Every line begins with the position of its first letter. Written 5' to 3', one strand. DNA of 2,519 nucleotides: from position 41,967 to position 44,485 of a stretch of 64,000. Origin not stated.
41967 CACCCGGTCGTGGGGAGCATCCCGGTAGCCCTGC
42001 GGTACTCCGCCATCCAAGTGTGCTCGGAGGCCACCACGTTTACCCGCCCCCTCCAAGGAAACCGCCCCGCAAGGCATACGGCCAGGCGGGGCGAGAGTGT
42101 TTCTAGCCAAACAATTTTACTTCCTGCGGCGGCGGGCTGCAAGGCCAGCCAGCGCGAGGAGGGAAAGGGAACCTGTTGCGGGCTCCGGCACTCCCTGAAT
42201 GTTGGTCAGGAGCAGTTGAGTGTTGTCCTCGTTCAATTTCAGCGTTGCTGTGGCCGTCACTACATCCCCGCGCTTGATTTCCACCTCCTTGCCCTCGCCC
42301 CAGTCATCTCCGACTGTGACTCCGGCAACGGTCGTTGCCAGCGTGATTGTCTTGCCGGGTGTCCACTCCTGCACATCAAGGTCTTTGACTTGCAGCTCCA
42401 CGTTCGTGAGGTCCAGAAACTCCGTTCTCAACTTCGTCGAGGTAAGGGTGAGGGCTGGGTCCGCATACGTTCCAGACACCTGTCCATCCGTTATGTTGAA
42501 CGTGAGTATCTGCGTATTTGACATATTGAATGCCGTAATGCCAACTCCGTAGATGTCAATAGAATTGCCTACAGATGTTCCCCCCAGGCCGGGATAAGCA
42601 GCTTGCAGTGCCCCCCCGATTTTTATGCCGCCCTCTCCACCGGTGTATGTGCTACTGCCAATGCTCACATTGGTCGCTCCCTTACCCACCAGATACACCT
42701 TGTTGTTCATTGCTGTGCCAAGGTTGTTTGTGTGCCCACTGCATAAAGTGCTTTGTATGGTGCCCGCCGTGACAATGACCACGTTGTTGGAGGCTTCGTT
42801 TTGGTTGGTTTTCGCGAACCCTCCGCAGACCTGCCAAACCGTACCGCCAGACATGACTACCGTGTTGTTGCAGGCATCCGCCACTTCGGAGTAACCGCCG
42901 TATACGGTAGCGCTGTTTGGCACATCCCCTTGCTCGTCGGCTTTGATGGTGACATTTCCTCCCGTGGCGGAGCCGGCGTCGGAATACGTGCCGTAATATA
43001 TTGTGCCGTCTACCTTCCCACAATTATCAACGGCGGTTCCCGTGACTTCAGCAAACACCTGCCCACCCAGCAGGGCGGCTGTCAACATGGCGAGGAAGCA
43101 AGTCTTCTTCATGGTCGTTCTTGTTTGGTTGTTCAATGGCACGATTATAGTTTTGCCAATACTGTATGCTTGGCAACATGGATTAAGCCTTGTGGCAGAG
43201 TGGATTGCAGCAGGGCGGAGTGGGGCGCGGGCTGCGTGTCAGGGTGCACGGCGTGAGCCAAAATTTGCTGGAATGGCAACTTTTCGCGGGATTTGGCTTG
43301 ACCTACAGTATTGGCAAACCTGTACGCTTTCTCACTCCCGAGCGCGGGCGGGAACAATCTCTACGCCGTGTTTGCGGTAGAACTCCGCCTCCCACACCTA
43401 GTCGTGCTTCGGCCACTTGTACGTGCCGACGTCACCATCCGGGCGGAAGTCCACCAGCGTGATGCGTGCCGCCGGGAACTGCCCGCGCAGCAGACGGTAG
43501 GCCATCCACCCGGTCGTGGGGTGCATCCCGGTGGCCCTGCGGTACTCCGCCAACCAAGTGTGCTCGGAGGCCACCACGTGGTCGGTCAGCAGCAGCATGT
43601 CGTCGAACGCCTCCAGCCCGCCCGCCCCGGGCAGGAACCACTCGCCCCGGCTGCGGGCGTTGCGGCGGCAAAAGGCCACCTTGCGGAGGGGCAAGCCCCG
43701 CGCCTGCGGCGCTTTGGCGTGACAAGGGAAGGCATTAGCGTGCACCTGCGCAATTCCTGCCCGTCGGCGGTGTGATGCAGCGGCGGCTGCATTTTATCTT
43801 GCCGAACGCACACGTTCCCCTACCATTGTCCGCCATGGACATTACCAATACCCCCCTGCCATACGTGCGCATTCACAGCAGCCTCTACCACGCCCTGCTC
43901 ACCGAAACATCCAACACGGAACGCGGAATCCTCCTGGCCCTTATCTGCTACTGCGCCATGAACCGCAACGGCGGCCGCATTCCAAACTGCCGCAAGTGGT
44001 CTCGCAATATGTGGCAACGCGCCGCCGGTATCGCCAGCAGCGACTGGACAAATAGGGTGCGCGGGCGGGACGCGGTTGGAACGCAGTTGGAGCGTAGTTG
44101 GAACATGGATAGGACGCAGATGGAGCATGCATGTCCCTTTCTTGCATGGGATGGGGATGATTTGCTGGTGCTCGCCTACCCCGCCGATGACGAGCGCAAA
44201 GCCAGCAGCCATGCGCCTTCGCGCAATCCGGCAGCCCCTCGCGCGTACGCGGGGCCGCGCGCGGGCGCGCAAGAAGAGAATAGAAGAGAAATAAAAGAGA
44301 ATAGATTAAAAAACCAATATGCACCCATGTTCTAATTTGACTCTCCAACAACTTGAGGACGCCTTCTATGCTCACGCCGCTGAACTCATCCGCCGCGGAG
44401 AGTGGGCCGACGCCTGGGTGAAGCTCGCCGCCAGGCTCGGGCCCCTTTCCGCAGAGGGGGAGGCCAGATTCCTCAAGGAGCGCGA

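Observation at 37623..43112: One passenger domain, two anchoring systems: adjacent paralogs end either in an autotransporter barrel or in a PEP-CTERM tail at the same junction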

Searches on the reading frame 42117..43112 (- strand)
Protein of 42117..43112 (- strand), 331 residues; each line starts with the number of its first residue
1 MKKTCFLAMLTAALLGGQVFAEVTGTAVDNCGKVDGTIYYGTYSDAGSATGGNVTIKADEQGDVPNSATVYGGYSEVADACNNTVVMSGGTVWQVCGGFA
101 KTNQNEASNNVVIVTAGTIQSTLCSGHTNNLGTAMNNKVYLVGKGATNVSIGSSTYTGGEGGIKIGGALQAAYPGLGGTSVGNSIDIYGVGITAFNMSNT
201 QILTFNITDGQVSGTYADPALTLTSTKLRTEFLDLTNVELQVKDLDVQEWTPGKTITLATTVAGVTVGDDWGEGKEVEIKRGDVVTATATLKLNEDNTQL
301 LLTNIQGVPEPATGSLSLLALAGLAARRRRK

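Call 4: search_protein_families(library=pfam, proteins=[window:42117-43112:-], max_evalue=0.1)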
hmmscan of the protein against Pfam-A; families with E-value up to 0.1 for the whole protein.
window:42117-43112:- (331 aa): 1 family
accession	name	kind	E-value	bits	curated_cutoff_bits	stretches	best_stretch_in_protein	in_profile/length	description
PF07589.16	PEP-CTERM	-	0.00038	20.9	20.7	1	308-330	2-24/24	PEP-CTERM motif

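Call 5: search_protein_families(library=ncbifam, proteins=[window:42117-43112:-], max_evalue=0.1)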
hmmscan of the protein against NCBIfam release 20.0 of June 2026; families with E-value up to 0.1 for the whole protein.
window:42117-43112:- (331 aa): 9 families
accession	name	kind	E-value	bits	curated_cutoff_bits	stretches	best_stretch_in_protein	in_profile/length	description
NF038120.1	PEP_CTERM_QFxxD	subfamily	0.00025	21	80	1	288-330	171-215/215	NF038120 family PEP-CTERM protein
NF038125.1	PEP_CTERM_THxN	subfamily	0.0003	20.5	85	1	284-331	199-246/246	THxN family PEP-CTERM protein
TIGR02595.1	PEP_CTERM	domain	0.00069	20.3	16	1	308-331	1-24/24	PEP-CTERM sorting domain-containing protein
NF038129.1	PEP_NF038129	equivalog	0.0024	17.7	65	1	288-331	152-194/194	NF038129 family PEP-CTERM protein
NF041927.1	Xrt_dep_XDP1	equivalog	0.015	15.3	125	1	304-331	216-242/242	exosortase-dependent surface protein XDP1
NF041538.1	PEP_EDSA_1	subfamily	0.016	14.9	100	1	8-331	8-307/307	EDSAP-1 family PEP-CTERM protein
TIGR03901.2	MYXO-CTERM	domain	0.025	15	20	1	311-330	12-33/34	MYXO-CTERM sorting domain-containing protein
TIGR03382.1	GC_trans_RRR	domain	0.036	14.7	15.85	1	311-330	7-26/27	MYXO-CTERM sorting domain-containing protein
NF033554.9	floc_PepA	equivalog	0.04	13.7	80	0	6-331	5-260/261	flocculation-associated PEP-CTERM protein PepA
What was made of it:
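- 42117..43112 (-): Gene C, 331 aa. Signal peptide, shared module, PEP-CTERM tail (aa 309-331, nt 42120-42188). PF07589 and TIGR02595 both above cut-off (calls 4, 5).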

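Call 11: find_encoding_contigs(protein=window:42117-43112:-, flank=10000, max_places=6)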
Protein window:42117-43112:- (331 aa): no gene with exactly this product is on record in the collection.

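Call 15: find_homologous_proteins(query=window:42117-43112:-, max_evalue=0.001)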
Query window:42117-43112:- (331 aa): 96 proteins with E <= 0.001 among 8000 candidates.
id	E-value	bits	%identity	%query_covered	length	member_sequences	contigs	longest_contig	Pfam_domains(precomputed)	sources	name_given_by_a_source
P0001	7.8e-209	710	100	100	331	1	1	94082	-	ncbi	-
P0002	2.6e-94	334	56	96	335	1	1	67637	-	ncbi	-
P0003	3.0e-91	324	53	100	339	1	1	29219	-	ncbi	-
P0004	2.1e-88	315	58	100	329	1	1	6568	-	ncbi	-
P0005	1.4e-86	309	52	98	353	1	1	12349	-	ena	-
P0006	5.1e-86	307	54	100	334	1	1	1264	-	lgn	-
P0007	2.1e-85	305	56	100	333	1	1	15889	-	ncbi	-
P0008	2.7e-83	298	51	100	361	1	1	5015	-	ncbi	-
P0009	1.4e-80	289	50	94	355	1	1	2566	-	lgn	-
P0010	7.1e-79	283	52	94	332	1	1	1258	-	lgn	-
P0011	3.1e-78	281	46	100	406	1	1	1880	-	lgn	-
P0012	8.5e-78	280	46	98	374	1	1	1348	-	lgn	-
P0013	2.0e-72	262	43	98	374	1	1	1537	-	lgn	-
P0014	2.4e-71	259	45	98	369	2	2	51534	-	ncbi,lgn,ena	-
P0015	3.7e-71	258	43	98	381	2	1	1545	-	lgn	-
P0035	4.6e-51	192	40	95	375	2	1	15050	PF07589.17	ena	-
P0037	6.3e-51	192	40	95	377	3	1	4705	PF07589.17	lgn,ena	-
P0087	1.4e-22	98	38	70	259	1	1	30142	PF07589.17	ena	-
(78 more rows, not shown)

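Call 16: find_encoding_contigs(protein=P0001, flank=10000, max_places=3)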
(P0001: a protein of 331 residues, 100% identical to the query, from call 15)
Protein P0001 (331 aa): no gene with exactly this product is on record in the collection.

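Call 17: find_encoding_contigs(protein=P0002, flank=10000, max_places=3)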
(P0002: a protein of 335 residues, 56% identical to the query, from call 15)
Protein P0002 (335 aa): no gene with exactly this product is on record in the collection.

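Call 49: find_related_loci(query=A3, collection=genome_contigs, flank=10000)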
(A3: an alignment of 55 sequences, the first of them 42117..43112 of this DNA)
Query A3 (331 aa) in genome_contigs; peptide patterns used: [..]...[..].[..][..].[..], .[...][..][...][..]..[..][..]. (x = any residue, [..] = any of these).
588 stretches matched a pattern (row limit reached: there are more); 75 encode a relative of the query (tblastn E <= 1e-3); 75 distinct loci.
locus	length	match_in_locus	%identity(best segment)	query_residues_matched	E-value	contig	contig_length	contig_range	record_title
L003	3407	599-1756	45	1-331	8e-81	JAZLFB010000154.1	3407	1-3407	MAG: Akkermansia sp. isolate T1900045006_TA20190068.MAGScoT_cleanbin_000029 SGB_4364_k141_1344834, whole genome shotgun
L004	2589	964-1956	44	1-308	4e-67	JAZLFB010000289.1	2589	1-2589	MAG: Akkermansia sp. isolate T1900045006_TA20190068.MAGScoT_cleanbin_000029 SGB_4364_k141_1295652, whole genome shotgun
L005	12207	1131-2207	40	1-330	1e-58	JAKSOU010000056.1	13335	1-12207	MAG: Akkermansia sp. isolate Horse_feces185 MAG185_56, whole genome shotgun sequence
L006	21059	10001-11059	43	1-331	3e-58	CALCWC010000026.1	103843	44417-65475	MAG TPA_asm: uncultured Verrucomicrobiales bacterium isolate SRR6425801_bin.48_CONCOCT_v1.1_MAG genome assembly, contig:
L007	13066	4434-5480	41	1-330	3e-51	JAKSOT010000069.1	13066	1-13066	MAG: Akkermansia sp. isolate Horse_feces184 MAG184_69, whole genome shotgun sequence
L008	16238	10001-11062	37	1-331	3e-49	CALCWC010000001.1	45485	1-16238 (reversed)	MAG TPA_asm: uncultured Verrucomicrobiales bacterium isolate SRR6425801_bin.48_CONCOCT_v1.1_MAG genome assembly, contig:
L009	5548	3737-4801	37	1-331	8e-38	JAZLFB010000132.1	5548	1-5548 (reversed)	MAG: Akkermansia sp. isolate T1900045006_TA20190068.MAGScoT_cleanbin_000029 SGB_4364_k141_1421133, whole genome shotgun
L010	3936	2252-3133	43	1-187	2e-24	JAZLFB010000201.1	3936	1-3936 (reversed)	MAG: Akkermansia sp. isolate T1900045006_TA20190068.MAGScoT_cleanbin_000029 SGB_4364_k141_2063833, whole genome shotgun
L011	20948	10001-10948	29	1-267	2e-9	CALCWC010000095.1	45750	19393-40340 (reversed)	MAG TPA_asm: uncultured Verrucomicrobiales bacterium isolate SRR6425801_bin.48_CONCOCT_v1.1_MAG genome assembly, contig:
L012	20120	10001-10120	70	296-331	4e-9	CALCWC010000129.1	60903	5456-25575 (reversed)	MAG TPA_asm: uncultured Verrucomicrobiales bacterium isolate SRR6425801_bin.48_CONCOCT_v1.1_MAG genome assembly, contig:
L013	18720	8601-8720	63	292-331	8e-9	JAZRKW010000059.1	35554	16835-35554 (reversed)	MAG: Akkermansia sp. isolate T1900045445_YK20190136.MAGScoT_cleanbin_000012 SGB_7144_k141_2070684, whole genome shotgun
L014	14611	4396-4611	39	231-331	1e-8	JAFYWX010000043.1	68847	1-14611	MAG: Akkermansia sp. isolate RGIG7496 Water_buffalos_Colon-5__c115, whole genome shotgun sequence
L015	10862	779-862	79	304-331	3e-8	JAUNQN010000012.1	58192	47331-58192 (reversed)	MAG: Akkermansia sp. isolate S38M_St_6 NODE_74_length_58192_cov_9.689733, whole genome shotgun sequence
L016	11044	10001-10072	92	308-331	3e-8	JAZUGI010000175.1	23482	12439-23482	MAG: Akkermansia sp. isolate T1900045286_TH20190056.MAGScoT_cleanbin_000015 SGB_5997_k141_651311, whole genome shotgun s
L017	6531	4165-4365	48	267-331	5e-8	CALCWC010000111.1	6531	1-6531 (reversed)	MAG TPA_asm: uncultured Verrucomicrobiales bacterium isolate SRR6425801_bin.48_CONCOCT_v1.1_MAG genome assembly, contig:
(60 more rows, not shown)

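Call 55: predict_structure(alignment_id=A3)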
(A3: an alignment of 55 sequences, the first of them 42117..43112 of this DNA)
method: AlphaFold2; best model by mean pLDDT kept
length: 331 residues; sequences in the alignment: 55
mean_pLDDT: 90.8   pTM: 0.86
mean pLDDT of the five models: 90.8, 90.5, 90.1, 89.8, 89.8
residues with pLDDT >= 90: 268; 70-90: 26; 50-70: 24; < 50: 13
segments of 3 or more residues with pLDDT < 50: 1-4, 14-20
pLDDT, mean of each block of 10 residues (from residue 1): 47 47 84 98 98 97 97 98 98 98 94 98 96 98 97 96 96 95 98 97 97 90 86 92 96 95 94 95 96 97 90 61 81 66
secondary structure, 60 per line:
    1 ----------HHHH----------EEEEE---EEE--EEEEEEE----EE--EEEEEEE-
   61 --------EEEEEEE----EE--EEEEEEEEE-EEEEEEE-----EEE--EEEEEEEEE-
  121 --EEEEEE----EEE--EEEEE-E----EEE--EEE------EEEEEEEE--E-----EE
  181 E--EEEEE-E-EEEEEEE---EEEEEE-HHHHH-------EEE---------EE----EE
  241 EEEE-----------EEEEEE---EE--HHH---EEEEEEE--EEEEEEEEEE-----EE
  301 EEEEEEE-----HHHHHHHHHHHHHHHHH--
elements in order: H11-14 E25-29 E33-35 E38-44 E53-59 E69-75 E84-92 E94-100 E106-108 E111-119 E123-128 E133-135 E138-142 E149-151 E154-156 E163-170 E179-181 E184-188 E192-198 E202-207 H209-213 E221-223 E239-244 E256-261 E275-281 E284-293 E299-307 H313-329
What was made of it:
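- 42117..43112 (-): AlphaFold pLDDT 90.8, all-beta body plus C-terminal helix 313-329 (call 55).
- On PEP-CTERM exosortase substrates (genes B, C): Helix 313-329 in the model of C (call 55).
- AlphaFold gives a confident complete fold ending in a helix (call 55).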

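Call 61: fold_search(model_id=the predicted structure, library=pdb)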
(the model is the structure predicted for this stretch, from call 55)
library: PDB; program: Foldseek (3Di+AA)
matches with E <= 10: 116; with E <= 0.001: 0
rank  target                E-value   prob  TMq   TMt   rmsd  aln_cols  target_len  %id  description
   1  5dn0                  1.4e+00  0.03  0.15  0.18  13.1       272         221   10  t1555 loop variant (released 2016-08-31)
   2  3sze                  1.6e+00  0.06  0.22  0.11  13.5       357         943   11  Crystal structure of the passenger domain of the E. coli autotransporter EspP (released 2011-10-12)
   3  3syj                  1.6e+00  0.04  0.17  0.09  15.2       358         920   10  Crystal structure of the Haemophilus influenzae Hap adhesin (released 2011-08-24)
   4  2b0r_B                1.9e+00  0.08  0.17  0.30  13.4       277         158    9  Crystal Structure of Cyclase-Associated Protein from Cryptosporidium parvum (released 2005-09-27)
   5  5o95_D                2.3e+00  0.13  0.10  0.13   6.7        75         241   15  Structure of the putative methyltransferase Lpg2936 from Legionella pneumophila (released 2017-11-08)
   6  3dpt_A                2.9e+00  0.20  0.09  0.10  15.9        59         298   22  COR domain of Rab family protein (Roco) (released 2008-08-12)
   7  3dpu_B                3.0e+00  0.25  0.09  0.10  16.5        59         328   19  RocCOR domain tandem of Rab family protein (Roco) (released 2008-08-12)
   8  4om9                  3.0e+00  0.01  0.14  0.08  17.5       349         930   11  X-Ray Crystal Structure of the passenger domain of Plasmid encoded toxin, an Autrotansporter Enterotoxin from enteroaggr (released 2014-03-12)
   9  5o95_A                3.3e+00  0.11  0.10  0.13   6.7        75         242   15  Structure of the putative methyltransferase Lpg2936 from Legionella pneumophila (released 2017-11-08)
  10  4urr_A                3.3e+00  0.01  0.16  0.12  17.5       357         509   10  Tailspike protein of Sf6 bacteriophage bound to Shigella flexneri O- antigen octasaccharide fragment (released 2015-07-15)
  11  3tw8_C                3.5e+00  0.21  0.10  0.09  15.7        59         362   17  GEF domain of DENND 1B in complex with Rab GTPase Rab35 (released 2011-11-16)
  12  3qv6_A                3.9e+00  0.04  0.10  0.08  18.8       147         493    8  Crystal structure of Leishmania mexicana pyruvate kinase(LmPYK)in complex with acid blue 80. (released 2011-06-29)
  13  6su2_B                3.9e+00  0.03  0.10  0.08  16.4       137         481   12  Trypanosoma congolense pyruvate kinase in complex with citrate and glycerol (released 2020-03-04)
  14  4hh3_A                4.1e+00  0.25  0.08  0.10   6.0        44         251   18  Structure of the AppA-PpsR2 core complex from Rb. sphaeroides (released 2013-06-05)
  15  4y7l_A                4.1e+00  0.11  0.09  0.12   9.9        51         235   20  T6SS protein TssM C-terminal domain (869-1107) from EAEC (released 2015-08-05)
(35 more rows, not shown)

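Call 79: search_protein_representatives(alignment_id=A3)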
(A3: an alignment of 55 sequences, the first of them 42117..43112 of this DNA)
Query: 55 sequences, 373 profile positions. Proteins with E-value up to 0.001 (for the whole library): 6521; up to 1e-10: 1477; up to 1e-30: 389. The best 150 are listed.
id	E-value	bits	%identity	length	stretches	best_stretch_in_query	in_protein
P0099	3.1e-196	668.1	-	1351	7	100-355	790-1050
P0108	3.1e-176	602.3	-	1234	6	90-353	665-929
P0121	5.8e-176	601.4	-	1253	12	89-372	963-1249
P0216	4.6e-144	496.4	-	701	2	56-371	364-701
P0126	1.3e-142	491.7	-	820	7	97-372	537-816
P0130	2.4e-142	490.8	-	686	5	90-372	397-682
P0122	6.7e-140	482.7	-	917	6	90-372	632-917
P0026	1.3e-135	468.5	-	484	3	92-372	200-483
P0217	2.3e-133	461.2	-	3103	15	92-304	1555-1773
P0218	7.5e-130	449.6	-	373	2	102-371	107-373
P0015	8.9e-130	449.4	-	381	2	101-372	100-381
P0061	1.1e-129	449.1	-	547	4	90-372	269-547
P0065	1.2e-127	442.4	-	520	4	116-372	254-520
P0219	1.3e-125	435.7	-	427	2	88-372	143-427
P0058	2.8e-122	424.7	-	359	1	23-371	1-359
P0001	5.6e-108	377.6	-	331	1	23-372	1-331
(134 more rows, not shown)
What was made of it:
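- The profile also hits thousands of unrelated large repeat proteins (call 79).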

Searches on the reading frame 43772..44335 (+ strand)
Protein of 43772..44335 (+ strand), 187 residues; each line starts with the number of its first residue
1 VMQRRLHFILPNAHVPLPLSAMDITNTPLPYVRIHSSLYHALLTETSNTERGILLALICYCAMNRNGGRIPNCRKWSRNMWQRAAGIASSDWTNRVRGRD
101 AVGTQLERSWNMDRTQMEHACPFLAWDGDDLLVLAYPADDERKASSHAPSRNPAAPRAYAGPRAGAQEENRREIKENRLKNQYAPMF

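Call 14: search_protein_families(library=pfam, proteins=[window:43772-44335:+], max_evalue=1)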
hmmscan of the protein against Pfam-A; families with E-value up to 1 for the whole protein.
window:43772-44335:+ (187 aa): 0 families

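Call 53: search_protein_families(library=pfam, proteins=[window:43772-44335:+], max_evalue=10)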
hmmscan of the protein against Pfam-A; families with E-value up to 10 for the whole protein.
window:43772-44335:+ (187 aa): 0 families

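Call 75: search_protein_families(library=phrogs, proteins=[window:43772-44335:+], max_evalue=0.01)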
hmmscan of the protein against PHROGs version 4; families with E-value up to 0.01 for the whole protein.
window:43772-44335:+ (187 aa): 0 families
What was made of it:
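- Tried and rejected: The intergenic 'ORFs' and ORFs 43772-44825 have no Pfam or PHROG match (calls 14, 53, 75).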
